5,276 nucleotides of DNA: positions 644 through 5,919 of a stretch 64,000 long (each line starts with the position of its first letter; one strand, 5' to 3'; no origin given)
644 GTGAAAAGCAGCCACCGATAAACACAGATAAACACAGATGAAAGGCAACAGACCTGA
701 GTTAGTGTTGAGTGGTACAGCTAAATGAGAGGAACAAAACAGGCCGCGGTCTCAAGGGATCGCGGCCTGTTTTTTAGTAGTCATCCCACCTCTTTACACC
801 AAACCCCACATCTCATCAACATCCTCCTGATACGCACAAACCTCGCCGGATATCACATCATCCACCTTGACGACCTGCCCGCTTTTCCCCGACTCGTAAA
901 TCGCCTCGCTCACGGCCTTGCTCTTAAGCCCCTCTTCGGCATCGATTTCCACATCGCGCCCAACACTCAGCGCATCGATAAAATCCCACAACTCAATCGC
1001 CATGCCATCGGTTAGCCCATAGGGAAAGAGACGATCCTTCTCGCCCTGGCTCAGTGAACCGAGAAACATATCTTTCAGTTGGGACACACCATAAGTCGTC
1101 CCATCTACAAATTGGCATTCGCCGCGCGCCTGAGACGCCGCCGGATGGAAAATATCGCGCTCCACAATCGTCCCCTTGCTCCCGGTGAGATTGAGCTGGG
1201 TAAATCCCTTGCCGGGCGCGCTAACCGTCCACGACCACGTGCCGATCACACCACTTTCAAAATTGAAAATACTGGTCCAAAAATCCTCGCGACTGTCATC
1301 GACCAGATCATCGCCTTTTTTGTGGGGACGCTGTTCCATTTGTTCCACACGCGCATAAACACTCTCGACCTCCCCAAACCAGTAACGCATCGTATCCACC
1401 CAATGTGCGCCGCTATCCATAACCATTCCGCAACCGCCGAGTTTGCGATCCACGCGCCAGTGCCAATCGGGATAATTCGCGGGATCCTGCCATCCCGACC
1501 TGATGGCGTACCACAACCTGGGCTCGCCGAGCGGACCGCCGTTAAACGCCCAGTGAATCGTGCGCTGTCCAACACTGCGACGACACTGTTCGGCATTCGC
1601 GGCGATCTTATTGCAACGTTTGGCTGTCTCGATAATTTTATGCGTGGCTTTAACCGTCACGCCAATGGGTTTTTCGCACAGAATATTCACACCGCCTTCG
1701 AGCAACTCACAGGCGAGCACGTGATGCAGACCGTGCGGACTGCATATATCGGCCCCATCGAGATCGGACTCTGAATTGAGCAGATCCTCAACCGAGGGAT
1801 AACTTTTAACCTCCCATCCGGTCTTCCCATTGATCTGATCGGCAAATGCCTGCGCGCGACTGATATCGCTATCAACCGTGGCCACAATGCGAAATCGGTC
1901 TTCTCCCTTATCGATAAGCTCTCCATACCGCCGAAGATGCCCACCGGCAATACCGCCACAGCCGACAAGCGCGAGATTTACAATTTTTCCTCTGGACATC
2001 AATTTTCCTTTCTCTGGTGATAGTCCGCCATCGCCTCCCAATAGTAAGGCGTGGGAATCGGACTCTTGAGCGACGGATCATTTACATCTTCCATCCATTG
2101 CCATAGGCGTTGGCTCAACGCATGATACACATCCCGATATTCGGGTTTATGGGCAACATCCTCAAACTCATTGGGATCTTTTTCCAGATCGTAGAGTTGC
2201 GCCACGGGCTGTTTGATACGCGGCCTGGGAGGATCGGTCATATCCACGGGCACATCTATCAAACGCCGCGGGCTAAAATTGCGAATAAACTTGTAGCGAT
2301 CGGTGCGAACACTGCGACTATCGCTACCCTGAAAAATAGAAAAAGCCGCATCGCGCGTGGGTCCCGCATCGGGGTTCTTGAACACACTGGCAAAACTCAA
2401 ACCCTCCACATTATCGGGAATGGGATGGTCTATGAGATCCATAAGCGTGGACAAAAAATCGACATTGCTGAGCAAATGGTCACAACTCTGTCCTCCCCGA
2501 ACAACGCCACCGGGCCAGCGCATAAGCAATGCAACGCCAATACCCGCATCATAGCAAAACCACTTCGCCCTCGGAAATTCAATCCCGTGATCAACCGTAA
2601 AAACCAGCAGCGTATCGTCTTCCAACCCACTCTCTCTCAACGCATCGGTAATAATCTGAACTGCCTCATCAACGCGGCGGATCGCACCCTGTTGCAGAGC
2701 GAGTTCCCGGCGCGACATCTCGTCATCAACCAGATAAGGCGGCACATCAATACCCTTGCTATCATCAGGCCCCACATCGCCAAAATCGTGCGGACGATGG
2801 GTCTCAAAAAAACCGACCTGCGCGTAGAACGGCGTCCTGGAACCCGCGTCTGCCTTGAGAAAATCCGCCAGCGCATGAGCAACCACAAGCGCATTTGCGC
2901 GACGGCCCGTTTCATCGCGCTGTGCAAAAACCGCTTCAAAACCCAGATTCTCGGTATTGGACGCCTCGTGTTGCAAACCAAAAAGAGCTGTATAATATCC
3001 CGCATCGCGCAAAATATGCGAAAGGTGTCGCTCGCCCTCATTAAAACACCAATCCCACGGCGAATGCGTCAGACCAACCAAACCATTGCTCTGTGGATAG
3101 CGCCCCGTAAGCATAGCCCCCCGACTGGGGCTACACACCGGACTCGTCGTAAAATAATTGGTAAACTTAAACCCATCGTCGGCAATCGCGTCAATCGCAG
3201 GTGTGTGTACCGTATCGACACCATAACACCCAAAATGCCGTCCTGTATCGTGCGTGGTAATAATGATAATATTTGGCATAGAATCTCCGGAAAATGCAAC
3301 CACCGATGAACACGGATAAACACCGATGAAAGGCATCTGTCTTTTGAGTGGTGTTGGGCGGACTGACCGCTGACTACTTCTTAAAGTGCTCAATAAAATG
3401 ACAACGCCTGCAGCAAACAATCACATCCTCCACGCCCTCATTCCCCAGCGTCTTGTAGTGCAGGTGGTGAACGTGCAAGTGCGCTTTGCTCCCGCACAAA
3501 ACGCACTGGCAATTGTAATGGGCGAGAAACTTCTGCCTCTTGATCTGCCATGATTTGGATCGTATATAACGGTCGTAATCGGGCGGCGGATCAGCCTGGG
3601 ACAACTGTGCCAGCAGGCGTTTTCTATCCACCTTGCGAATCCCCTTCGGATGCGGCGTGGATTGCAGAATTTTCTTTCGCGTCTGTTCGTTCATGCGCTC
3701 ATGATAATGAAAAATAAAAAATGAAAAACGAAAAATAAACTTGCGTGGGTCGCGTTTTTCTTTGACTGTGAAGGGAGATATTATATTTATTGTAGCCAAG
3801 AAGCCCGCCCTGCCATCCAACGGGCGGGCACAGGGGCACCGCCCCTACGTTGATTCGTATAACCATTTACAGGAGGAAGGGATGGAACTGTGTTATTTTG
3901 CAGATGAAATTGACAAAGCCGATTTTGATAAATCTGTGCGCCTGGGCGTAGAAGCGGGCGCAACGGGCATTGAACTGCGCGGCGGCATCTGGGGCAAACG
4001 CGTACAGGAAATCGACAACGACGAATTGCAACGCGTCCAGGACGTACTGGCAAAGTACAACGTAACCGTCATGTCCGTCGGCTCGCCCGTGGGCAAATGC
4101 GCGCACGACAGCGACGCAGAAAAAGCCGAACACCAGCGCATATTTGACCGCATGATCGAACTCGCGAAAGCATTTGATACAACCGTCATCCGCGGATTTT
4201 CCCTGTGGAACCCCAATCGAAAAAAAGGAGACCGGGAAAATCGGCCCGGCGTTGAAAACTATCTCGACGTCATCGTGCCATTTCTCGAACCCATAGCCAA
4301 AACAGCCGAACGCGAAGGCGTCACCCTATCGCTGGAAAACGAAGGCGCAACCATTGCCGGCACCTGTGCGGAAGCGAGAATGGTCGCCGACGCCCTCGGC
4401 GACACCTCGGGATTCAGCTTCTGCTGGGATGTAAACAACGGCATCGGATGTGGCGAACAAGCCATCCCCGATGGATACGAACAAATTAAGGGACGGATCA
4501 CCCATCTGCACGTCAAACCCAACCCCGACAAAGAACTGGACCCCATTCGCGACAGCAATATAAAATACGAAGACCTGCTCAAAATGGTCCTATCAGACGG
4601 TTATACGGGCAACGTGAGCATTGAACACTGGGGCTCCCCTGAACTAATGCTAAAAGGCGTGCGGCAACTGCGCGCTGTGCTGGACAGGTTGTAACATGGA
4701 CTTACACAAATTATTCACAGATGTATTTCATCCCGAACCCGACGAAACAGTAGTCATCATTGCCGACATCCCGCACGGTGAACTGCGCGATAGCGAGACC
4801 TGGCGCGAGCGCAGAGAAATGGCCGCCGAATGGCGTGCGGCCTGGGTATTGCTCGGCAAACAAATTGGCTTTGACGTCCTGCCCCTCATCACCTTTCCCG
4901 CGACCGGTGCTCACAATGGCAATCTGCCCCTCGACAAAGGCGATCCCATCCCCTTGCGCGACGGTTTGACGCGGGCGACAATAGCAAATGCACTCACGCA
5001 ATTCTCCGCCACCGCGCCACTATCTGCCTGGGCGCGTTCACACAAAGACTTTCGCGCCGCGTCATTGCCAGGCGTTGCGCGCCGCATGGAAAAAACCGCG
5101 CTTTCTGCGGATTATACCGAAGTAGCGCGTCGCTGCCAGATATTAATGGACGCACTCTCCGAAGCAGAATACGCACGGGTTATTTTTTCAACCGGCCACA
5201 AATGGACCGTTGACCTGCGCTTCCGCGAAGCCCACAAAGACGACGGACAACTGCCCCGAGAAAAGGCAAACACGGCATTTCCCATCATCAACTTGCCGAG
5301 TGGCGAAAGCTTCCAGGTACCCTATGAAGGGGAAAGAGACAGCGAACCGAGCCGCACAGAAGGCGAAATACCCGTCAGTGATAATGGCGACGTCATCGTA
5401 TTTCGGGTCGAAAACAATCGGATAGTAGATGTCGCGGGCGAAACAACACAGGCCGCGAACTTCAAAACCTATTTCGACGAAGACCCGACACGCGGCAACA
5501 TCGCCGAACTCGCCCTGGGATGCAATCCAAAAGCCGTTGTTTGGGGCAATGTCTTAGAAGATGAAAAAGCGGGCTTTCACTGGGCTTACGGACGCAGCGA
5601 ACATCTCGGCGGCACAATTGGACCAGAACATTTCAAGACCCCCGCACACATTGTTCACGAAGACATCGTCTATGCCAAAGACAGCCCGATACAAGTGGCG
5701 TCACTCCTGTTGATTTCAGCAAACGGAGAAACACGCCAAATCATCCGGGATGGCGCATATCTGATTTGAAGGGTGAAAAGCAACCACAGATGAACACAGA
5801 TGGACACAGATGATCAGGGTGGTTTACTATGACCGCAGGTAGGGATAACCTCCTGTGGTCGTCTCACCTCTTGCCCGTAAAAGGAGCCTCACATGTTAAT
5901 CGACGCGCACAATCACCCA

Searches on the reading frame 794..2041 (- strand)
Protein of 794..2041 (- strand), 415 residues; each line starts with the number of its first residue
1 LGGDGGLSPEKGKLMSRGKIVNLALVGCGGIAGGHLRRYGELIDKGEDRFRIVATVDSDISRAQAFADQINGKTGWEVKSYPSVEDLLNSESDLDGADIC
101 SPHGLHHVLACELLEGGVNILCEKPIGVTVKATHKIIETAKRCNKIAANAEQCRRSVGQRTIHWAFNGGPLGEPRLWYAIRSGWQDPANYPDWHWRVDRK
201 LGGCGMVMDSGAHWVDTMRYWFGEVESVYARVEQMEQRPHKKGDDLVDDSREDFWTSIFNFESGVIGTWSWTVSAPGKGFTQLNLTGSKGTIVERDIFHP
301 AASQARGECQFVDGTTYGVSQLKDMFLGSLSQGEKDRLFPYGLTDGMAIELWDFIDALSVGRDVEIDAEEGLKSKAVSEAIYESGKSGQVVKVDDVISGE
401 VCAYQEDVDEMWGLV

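Call 5: search_protein_families(library=pfam, proteins=[window:794-2041:-])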
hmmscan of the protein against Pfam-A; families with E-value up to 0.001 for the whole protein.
window:794-2041:- (415 aa): 3 families
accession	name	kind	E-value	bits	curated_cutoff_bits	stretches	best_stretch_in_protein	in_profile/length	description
PF22725.1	GFO_IDH_MocA_C3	-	3.9e-21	75.8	27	1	167-293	9-124/124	GFO/IDH/MocA C-terminal domain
PF01408.29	GFO_IDH_MocA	-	1.9e-18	67.7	24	1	22-146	2-115/120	Oxidoreductase family, NAD-binding Rossmann fold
PF02894.22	GFO_IDH_MocA_C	-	2e-18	67.4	22.9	1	181-393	20-218/218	Oxidoreductase family, C-terminal alpha/beta domain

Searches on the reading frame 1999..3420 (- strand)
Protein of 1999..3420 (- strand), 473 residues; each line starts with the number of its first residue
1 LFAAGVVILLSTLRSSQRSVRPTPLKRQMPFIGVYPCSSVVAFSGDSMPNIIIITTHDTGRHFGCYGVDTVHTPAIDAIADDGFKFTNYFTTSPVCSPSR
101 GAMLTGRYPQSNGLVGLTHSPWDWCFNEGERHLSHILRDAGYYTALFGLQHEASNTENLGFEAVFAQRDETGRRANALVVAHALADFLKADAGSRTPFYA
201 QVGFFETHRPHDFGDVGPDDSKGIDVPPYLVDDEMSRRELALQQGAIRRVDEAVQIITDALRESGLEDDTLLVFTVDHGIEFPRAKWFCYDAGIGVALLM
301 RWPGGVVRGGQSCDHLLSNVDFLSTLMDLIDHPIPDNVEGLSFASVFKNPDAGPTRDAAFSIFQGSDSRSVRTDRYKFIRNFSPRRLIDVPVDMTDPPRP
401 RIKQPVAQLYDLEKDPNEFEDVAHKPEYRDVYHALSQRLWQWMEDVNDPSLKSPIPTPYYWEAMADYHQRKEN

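Call 5: search_protein_families(library=pfam, proteins=[window:1999-3420:-])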
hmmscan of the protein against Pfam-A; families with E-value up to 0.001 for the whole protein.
window:1999-3420:- (473 aa): 3 families
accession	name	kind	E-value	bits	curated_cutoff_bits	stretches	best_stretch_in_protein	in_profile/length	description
PF00884.28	Sulfatase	-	4.9e-40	138.1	25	1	49-331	1-300/301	Sulfatase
PF16347.10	SGSH_C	-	3.6e-18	66.6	29.3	2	286-383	8-111/154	N-sulphoglucosamine sulphohydrolase, C-terminal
PF01663.27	Phosphodiest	-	2.1e-09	37.9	23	1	72-281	19-222/342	Type I phosphodiesterase / nucleotide pyrophosphatase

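Call 19: search_protein_families(library=ncbifam, proteins=[window:1999-3282:-], max_evalue=0.00001)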
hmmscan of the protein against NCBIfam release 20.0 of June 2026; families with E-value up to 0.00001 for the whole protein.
window:1999-3282:- (427 aa): 4 families
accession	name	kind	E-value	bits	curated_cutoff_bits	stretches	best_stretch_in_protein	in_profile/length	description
NF010322.0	PRK13759.1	equivalog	1.4e-40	139.3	481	2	2-130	6-133/486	arylsulfatase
TIGR03417.1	chol_sulfatase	equivalog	1.2e-27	97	433.45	2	3-116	3-113/500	choline-sulfatase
NF045661.1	HdlasePehA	equivalog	2.1e-25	89.3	900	2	191-401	278-489/506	phosphoric/sulfuric ester hydrolase PehA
NF052527.1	Mn_arylsulf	exception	7e-25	87.9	850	2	24-119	25-116/479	manganese-dependent arylsulfatase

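Call 82: find_encoding_contigs(protein=window:1999-3279:-, flank=3000, max_places=1)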
Protein window:1999-3279:- (426 aa): 3 contigs read that carry it; 1 place shown.
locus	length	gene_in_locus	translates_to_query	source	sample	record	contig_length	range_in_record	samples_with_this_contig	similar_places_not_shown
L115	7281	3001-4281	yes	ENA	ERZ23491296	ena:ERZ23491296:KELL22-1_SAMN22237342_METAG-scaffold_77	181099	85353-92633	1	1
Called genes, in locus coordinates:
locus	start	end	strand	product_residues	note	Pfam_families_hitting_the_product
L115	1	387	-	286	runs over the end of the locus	PF04909:Amidohydro_2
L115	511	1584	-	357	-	PF02073:Peptidase_M29 (weak)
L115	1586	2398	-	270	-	PF01261:AP_endonuc_2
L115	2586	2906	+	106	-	-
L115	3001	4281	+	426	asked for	PF00884:Sulfatase, PF01663:Phosphodiest (weak), PF16347:SGSH_C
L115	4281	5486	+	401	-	PF01408:GFO_IDH_MocA, PF22725:GFO_IDH_MocA_C3, PF02894:GFO_IDH_MocA_C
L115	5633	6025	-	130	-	PF00903:Glyoxalase, PF12681:Glyoxalase_2 (faint), PF13669:Glyoxalase_4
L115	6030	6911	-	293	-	PF00140:Sigma70_r1_2, PF04542:Sigma70_r2, PF04539:Sigma70_r3, PF04545:Sigma70_r4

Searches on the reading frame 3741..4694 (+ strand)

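Call 5: search_protein_families(library=pfam, proteins=[window:3741-4694:+])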
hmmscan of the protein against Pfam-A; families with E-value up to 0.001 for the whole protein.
window:3741-4694:+ (317 aa): 1 family
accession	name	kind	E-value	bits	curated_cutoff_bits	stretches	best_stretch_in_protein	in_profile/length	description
PF01261.30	AP_endonuc_2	-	3.4e-25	89.6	31.1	1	68-312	3-248/249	Xylose isomerase-like TIM barrel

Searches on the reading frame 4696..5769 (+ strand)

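Call 5: search_protein_families(library=pfam, proteins=[window:4696-5769:+])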
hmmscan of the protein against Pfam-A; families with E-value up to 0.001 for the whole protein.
window:4696-5769:+ (357 aa): 1 family
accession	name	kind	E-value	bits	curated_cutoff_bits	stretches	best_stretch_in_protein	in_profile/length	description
PF02073.20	Peptidase_M29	-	4.7e-07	29.4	27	1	131-302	176-350/406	Thermophilic metalloprotease (M29)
